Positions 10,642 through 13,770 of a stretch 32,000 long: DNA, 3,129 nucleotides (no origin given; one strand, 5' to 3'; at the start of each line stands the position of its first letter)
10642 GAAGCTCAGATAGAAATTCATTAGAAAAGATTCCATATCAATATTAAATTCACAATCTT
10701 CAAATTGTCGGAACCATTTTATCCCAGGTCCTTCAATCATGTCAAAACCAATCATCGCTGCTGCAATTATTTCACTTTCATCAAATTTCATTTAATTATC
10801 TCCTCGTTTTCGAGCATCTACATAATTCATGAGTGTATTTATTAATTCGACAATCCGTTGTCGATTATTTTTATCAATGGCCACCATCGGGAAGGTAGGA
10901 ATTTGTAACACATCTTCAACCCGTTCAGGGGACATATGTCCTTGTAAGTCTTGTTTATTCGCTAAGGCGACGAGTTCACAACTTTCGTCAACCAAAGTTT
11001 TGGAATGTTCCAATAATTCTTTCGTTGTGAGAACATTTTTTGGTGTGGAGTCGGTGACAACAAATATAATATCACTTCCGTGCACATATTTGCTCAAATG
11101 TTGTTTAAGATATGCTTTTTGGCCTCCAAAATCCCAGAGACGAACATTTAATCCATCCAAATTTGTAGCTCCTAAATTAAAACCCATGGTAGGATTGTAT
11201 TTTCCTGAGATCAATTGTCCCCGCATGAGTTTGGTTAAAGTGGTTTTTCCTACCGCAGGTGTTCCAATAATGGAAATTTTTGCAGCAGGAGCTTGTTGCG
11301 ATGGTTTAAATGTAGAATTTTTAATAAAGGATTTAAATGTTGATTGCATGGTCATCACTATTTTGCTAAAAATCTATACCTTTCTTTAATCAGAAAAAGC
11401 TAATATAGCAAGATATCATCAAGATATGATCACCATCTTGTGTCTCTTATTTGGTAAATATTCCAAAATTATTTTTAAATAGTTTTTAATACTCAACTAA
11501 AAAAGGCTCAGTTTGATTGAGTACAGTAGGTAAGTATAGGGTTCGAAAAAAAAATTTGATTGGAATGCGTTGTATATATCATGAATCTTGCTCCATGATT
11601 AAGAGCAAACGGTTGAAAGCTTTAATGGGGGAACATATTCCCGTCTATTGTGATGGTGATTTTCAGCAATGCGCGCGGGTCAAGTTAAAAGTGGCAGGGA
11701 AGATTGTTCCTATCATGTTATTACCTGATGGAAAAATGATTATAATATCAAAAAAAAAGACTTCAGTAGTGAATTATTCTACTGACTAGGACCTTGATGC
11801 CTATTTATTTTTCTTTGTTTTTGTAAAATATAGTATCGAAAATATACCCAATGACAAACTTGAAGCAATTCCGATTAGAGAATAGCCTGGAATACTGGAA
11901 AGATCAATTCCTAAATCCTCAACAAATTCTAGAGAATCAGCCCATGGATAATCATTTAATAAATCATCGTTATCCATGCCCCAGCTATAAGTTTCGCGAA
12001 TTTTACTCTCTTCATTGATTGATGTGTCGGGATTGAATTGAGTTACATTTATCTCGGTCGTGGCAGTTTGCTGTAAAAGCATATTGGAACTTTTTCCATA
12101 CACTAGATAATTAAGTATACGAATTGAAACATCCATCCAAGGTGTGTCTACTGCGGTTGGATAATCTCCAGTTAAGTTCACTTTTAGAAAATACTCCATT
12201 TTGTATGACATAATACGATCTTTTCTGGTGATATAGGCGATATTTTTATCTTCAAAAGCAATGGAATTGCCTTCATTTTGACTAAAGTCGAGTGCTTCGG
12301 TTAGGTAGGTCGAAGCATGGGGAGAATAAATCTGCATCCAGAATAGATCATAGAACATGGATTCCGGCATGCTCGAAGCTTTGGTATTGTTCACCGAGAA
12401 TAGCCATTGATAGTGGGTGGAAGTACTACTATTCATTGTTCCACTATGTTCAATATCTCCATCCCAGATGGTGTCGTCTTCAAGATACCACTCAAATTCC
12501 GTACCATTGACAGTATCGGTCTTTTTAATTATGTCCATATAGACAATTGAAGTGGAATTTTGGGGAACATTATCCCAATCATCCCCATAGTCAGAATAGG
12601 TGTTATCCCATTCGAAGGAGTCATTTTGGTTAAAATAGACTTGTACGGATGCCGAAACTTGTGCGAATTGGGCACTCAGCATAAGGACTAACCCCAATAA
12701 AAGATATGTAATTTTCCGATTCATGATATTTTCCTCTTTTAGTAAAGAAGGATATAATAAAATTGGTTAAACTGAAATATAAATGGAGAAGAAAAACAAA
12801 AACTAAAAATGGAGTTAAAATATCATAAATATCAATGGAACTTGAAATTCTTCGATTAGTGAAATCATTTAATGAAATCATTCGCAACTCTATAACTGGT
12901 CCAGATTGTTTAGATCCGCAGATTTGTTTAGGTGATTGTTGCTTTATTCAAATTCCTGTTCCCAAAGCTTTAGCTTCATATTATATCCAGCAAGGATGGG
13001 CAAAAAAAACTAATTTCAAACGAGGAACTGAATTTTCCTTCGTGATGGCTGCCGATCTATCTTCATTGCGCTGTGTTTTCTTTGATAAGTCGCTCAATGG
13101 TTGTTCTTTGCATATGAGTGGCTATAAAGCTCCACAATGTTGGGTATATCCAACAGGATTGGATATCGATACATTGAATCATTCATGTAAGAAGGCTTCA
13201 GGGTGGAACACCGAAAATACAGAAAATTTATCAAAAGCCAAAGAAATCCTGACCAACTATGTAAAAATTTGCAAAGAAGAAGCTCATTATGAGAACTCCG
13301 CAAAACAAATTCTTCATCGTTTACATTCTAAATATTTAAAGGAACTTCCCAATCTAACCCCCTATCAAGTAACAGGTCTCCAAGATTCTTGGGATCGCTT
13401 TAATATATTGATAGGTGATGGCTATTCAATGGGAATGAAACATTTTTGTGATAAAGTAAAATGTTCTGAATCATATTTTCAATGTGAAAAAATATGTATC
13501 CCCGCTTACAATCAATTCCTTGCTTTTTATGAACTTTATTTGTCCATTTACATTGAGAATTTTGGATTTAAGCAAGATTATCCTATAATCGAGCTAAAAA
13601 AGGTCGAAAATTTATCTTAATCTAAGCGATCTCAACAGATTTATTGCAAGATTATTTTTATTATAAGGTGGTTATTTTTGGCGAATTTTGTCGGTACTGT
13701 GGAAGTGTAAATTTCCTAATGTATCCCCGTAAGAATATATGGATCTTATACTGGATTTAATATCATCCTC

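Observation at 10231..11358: Arf-like GTPase abutting a roadblock/longin-like + winged-helix fusion gene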

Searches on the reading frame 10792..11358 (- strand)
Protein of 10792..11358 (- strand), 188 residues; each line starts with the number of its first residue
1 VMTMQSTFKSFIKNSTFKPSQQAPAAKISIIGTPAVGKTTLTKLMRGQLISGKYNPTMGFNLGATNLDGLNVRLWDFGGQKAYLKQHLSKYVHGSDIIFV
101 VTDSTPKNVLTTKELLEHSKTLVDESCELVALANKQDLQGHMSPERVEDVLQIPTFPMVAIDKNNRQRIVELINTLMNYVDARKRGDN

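Call 3: search_protein_families(library=pfam, proteins=[window:10792-11358:-], max_evalue=0.1)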
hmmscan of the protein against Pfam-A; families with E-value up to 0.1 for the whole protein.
window:10792-11358:- (188 aa): 13 families
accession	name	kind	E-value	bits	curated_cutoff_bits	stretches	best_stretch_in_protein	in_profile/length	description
PF00025.27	Arf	-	3.1e-17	63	22.3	1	23-155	12-144/174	ADP-ribosylation factor family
PF08477.19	Roc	-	2.1e-12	47.8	27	1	27-137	1-119/119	Ras of Complex, Roc, domain of DAPkinase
PF00071.28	Ras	-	6.7e-09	36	21.6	1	27-156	1-136/162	Ras family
PF01926.29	MMR_HSR1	-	3.2e-07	30.9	21.9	1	27-121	1-102/113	50S ribosome-binding GTPase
PF09439.16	SRPRB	-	3.6e-05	23.7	25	1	27-151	5-134/178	Signal recognition particle receptor beta subunit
PF00503.26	G-alpha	-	0.00088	18.9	48.8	0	56-112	169-225/333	G-protein alpha subunit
PF10662.15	PduV-EutP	-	0.006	16.8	21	1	27-109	3-78/143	Ethanolamine utilisation - propanediol utilisation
PF00009.33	GTP_EFTU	-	0.0097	15.9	26.5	0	72-151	71-146/188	Elongation factor Tu GTP binding domain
PF04670.18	Gtr1_RagA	-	0.029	14.2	22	1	66-91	44-69/232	Gtr1/RagA G protein conserved region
PF02421.24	FeoB_N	-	0.034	14.1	27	0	27-171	2-154/156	Ferrous iron transport protein B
PF13238.12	AAA_18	-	0.063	14.2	29.4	0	28-46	1-19/128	AAA domain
PF20720.3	nSTAND3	-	0.065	13.4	27.2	0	28-56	20-48/155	Novel STAND NTPase 3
PF00005.33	ABC_tran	-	0.096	13.7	25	0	26-50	12-36/137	ABC transporter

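Call 5: search_solved_structures(query=window:10792-11358:-, max_evalue=0.00001, show_alignments=2)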
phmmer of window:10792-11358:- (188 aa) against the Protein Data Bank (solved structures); distinct sequences matched with E-value up to 0.00001: 94 (the best 60 are shown).
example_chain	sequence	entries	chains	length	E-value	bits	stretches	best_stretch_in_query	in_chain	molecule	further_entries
5di3_A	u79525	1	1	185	2.2e-15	60.4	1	25-154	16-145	ADP-ribosylation factor-like protein 3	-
5de3_A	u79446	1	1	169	6.2e-15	59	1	26-154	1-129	ADP-ribosylation factor-like protein 3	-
9m1i_G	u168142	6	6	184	7.6e-14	55.4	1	21-155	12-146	ADP-ribosylation factor-like protein 2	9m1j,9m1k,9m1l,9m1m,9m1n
3doe_A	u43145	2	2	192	8.6e-14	55.3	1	21-155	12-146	ADP-ribosylation factor-like protein 2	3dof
1ksg_A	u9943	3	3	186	3.6e-13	53.2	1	20-154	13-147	arf-like protein 2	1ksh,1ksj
1moz_A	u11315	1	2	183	1.5e-12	51.2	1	26-152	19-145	ADP-ribosylation factor-like protein 1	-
1fzq_A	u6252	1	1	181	3.4e-12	50.1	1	25-149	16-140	ADP-RIBOSYLATION FACTOR-LIKE PROTEIN 3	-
7ok7_A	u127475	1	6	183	3.5e-12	50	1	25-150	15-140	ADP-ribosylation factor-like protein 3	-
4zi2_A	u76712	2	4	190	3.7e-12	49.9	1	25-150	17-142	ADP-ribosylation factor-like protein 3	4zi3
4goj_A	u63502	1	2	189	3.7e-12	49.9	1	25-150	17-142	ADP-ribosylation factor-like protein 3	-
3bh7_A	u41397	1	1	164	8.4e-12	48.8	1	26-149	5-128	ADP-ribosylation factor-like protein 3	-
4gok_B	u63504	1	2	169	9.9e-12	48.5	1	28-154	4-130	ADP-ribosylation factor-like protein 2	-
1r4a_A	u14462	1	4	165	1.2e-11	48.3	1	27-156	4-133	ADP-ribosylation factor-like protein 1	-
8ezj_C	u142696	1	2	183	2.1e-11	47.5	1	27-152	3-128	ADP-ribosylation factor-like protein 1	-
3bh6_A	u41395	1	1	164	7.3e-11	45.7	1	26-149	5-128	ADP-ribosylation factor-like protein 3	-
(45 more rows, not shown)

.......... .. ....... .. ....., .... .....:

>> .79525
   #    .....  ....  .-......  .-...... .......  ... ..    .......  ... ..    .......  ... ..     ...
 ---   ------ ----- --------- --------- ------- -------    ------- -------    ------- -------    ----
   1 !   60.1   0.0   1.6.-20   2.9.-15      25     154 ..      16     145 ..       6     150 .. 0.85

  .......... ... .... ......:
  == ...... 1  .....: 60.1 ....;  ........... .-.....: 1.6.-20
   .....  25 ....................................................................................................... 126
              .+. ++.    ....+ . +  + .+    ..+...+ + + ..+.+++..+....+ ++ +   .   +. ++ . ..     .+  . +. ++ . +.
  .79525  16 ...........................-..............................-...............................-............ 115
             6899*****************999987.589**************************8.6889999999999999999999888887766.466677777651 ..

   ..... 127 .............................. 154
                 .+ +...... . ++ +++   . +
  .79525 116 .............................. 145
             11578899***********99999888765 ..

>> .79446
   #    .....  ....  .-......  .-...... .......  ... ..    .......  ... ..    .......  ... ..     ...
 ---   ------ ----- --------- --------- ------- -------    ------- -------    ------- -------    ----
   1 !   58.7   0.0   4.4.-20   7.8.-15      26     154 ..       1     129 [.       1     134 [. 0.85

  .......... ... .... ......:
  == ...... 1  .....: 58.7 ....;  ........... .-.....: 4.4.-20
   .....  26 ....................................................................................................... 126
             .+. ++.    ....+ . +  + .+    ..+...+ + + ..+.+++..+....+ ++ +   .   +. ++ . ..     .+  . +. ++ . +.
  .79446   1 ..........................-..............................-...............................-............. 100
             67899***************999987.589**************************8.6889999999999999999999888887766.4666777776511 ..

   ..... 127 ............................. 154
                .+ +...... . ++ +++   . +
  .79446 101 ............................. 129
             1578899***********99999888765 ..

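Call 32: find_homologous_proteins(query=window:10792-11358:-, max_evalue=1e-10)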
Query window:10792-11358:- (188 aa): 304 proteins with E <= 1e-10 among 382 candidates; the best 120 are listed.
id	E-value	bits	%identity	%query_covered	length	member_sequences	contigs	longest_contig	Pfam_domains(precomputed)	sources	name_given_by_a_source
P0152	3.2e-118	410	100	99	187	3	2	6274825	PF01926.30,PF00025.28,PF08477.20,PF00071.29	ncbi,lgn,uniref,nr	ncbi:hypothetical protein NEF87_004961 [Candidatus Lokiarchaeum ossiferum]|uniref:GTP-binding protei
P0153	1.4e-100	352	86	98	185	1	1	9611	PF01926.30,PF00025.28,PF08477.20,PF00071.29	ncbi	-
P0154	5.8e-90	318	80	93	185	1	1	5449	PF01926.30,PF00025.28,PF08477.20,PF00071.29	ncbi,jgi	-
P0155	2.4e-85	303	74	98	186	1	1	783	PF01926.30,PF00025.28,PF09439.17,PF08477.20,PF00071.29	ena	-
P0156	7.5e-85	301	80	87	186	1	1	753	PF01926.30,PF00025.28,PF08477.20,PF00071.29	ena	-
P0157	3.9e-84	299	72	98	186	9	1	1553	PF01926.30,PF00025.28,PF08477.20,PF00071.29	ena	-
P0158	5.7e-84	298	76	95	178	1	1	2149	PF01926.30,PF00025.28,PF09439.17,PF08477.20,PF00071.29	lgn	-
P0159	6.6e-84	298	75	98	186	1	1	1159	PF01926.30,PF00025.28,PF09439.17,PF08477.20,PF00071.29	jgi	-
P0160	5.0e-83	295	77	91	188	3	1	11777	PF01926.30,PF00025.28,PF09439.17,PF08477.20,PF00071.29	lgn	-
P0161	5.9e-82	292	72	95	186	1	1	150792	PF01926.30,PF00025.28,PF08477.20,PF00071.29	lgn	-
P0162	1.7e-81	290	75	93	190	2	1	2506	PF01926.30,PF00025.28,PF09439.17,PF08477.20,PF00071.29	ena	-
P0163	1.7e-81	290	79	87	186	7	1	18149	PF01926.30,PF00025.28,PF09439.17,PF08477.20,PF00071.29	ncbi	ncbi:MAG: ADP-ribosylation factor-like protein [Promethearchaeota archaeon]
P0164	3.9e-81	289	80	86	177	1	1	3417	PF01926.30,PF00025.28,PF09439.17,PF08477.20,PF00071.29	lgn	-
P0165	5.2e-79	282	75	87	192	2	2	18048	PF01926.30,PF00025.28,PF08477.20,PF00071.29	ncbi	ncbi:MAG: ADP-ribosylation factor-like protein [Promethearchaeota archaeon]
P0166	6.0e-79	282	73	92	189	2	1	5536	PF01926.30,PF00025.28,PF09439.17,PF08477.20,PF00071.29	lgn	-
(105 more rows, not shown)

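Call 44: search_protein_families(library=ncbifam, proteins=[window:10792-11358:-], max_evalue=0.1)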
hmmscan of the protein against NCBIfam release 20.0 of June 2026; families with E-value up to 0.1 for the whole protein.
window:10792-11358:- (188 aa): 20 families
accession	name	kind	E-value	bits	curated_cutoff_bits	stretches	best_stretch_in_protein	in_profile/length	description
TIGR00231.1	small_GTP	domain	1.8e-14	53.8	42.5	1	26-176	4-162/164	GTP-binding protein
TIGR03594.1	GTPase_EngA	equivalog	8.2e-07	28.4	306.7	2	27-183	2-163/432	ribosome biogenesis GTPase Der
NF000908.1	PRK00089.1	equivalog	3e-05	23.5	237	1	83-181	71-168/291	GTPase Era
TIGR00450.1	mnmE_trmE_thdF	equivalog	0.00032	19.9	252.6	1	6-181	191-364/446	tRNA uridine-5-carboxymethylaminomethyl(34) synthesis GTPase MnmE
TIGR03596.1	GTPase_YlqF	equivalog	0.00087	18.7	208.2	0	21-46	114-139/276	ribosome biogenesis GTPase YlqF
TIGR03375.1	type_I_sec_LssB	subfamily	0.0014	17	693.1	1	24-76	492-535/696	type I secretion system permease/ATPase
TIGR03918.1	GTP_HydF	equivalog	0.0039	16.1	325.55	1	90-183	82-170/392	[FeFe] hydrogenase H-cluster maturation GTPase HydF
NF003012.0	PRK03839.1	equivalog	0.0076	16.2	152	1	27-49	2-24/180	putative kinase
TIGR02528.1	EutP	subfamily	0.012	15.9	138.35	1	27-176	2-140/142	EutP/PduV family microcompartment system protein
NF010248.0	PRK13695.1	equivalog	0.02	14.6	156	0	26-49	4-27/180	NTPase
NF000355.4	ribo_prot_ABC_F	equivalog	0.023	13.6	380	1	23-57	26-60/499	ribosomal protection-like ABC-F family protein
TIGR00436.1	era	equivalog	0.026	13.9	116.25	0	27-50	2-25/270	GTPase Era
NF050005.1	ABC_ATPase_Uup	equivalog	0.027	12.6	900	1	26-67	346-387/636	ATP-binding cassette ATPase Uup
TIGR01842.1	type_I_sec_PrtD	subfamily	0.038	12.5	510.15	1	25-87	344-400/544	type I secretion system permease/ATPase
NF008358.0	PRK11147.1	equivalog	0.04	12.2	936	1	25-54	345-374/635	ABC transporter ATP-binding protein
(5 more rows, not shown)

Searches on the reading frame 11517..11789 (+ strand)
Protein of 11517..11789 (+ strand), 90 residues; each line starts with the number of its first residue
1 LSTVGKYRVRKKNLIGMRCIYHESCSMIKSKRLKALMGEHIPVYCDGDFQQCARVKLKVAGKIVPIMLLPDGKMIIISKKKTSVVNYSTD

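Call 3: search_protein_families(library=pfam, proteins=[window:11517-11789:+], max_evalue=0.1)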
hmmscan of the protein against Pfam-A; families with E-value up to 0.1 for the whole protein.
window:11517-11789:+ (90 aa): 1 family
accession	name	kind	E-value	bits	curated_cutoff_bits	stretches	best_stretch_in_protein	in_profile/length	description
PF04609.17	MCR_C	-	0.049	13.2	25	1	11-72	101-164/271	Methyl-coenzyme M reductase operon protein C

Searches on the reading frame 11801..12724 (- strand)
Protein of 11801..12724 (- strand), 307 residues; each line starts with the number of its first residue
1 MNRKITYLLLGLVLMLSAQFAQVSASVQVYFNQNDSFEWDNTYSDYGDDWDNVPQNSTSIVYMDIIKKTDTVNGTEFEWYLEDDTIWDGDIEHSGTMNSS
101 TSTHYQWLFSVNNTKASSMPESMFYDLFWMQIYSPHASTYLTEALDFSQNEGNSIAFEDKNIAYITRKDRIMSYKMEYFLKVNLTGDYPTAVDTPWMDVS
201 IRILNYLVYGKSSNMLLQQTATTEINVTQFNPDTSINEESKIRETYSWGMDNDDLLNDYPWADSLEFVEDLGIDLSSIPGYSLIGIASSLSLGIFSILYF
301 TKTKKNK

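Call 3: search_protein_families(library=pfam, proteins=[window:11801-12724:-], max_evalue=0.1)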
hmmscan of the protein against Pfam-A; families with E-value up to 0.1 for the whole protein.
window:11801-12724:- (307 aa): 0 families

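Call 44: search_protein_families(library=ncbifam, proteins=[window:11801-12724:-], max_evalue=0.1)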
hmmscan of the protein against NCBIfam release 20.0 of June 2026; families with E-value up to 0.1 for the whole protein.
window:11801-12724:- (307 aa): 2 families
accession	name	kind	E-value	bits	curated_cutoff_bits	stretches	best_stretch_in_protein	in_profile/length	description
NF040946.1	PSII_PsbP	equivalog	0.0021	17.7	60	1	3-72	3-68/180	photosystem II reaction center PsbP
NF033507.3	Loki-CTERM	subfamily_domain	0.0048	17.1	19.9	1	278-302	1-25/27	Loki-CTERM sorting domain-containing protein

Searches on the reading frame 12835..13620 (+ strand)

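Call 3: search_protein_families(library=pfam, proteins=[window:12835-13620:+], max_evalue=0.1)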
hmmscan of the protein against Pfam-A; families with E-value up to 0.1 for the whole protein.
window:12835-13620:+ (261 aa): 1 family
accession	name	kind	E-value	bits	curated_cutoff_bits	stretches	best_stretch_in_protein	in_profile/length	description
PF03692.20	CxxCxxCC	-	0.0051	17.9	23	1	27-118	4-84/85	Putative zinc- or iron-chelating domain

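Call 44: search_protein_families(library=ncbifam, proteins=[window:12835-13620:+], max_evalue=0.1)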
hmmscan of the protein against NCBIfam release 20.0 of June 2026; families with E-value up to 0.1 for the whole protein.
window:12835-13620:+ (261 aa): 0 families
